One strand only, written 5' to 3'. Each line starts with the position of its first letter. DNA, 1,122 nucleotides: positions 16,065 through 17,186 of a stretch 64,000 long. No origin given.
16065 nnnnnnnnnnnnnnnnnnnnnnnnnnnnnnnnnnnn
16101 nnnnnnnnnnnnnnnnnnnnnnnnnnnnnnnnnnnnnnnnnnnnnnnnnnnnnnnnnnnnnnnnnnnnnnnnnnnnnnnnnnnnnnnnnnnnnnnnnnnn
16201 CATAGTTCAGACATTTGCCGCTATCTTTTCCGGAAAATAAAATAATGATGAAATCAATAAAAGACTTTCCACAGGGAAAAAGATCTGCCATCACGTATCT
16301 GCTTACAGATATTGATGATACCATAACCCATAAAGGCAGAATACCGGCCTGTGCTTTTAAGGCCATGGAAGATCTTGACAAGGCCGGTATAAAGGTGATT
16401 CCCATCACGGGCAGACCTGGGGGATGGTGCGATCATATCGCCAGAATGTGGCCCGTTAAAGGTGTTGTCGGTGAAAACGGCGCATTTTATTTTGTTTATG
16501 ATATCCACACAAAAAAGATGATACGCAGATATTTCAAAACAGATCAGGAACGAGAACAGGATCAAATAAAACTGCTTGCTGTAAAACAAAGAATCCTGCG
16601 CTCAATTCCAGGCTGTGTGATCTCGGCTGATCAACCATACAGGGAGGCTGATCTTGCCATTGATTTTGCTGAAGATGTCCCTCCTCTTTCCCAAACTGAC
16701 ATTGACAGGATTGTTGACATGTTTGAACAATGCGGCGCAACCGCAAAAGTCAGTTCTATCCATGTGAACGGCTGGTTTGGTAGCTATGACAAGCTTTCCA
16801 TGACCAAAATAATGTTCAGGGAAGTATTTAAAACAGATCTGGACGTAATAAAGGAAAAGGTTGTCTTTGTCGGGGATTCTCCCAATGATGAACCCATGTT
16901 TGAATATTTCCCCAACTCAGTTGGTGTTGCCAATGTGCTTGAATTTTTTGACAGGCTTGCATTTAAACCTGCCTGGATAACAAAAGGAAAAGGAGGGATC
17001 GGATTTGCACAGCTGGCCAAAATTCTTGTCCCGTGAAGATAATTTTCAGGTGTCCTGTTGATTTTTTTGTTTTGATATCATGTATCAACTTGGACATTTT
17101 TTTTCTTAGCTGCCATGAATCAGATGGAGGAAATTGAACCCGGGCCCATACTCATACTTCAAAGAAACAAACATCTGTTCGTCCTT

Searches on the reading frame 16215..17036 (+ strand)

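Call 46: search_protein_families(library=ncbifam, proteins=[window:16215-17036:+], max_evalue=1e-10)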
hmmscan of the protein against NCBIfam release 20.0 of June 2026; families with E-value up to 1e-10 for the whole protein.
window:16215-17036:+ (273 aa): 3 families
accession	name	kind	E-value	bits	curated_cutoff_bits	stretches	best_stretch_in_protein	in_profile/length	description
TIGR01484.1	HAD-SF-IIB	subfamily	1.7e-19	70.8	41.8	1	29-238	2-221/221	HAD-IIB family hydrolase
NF002245.0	PRK01158.1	equivalog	2.8e-12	46.4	198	1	27-245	4-205/233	phosphoglycolate phosphatase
TIGR01487.1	Pglycolate_arch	equivalog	2.6e-11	43.8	122.75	0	29-122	4-101/215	phosphoglycolate phosphatase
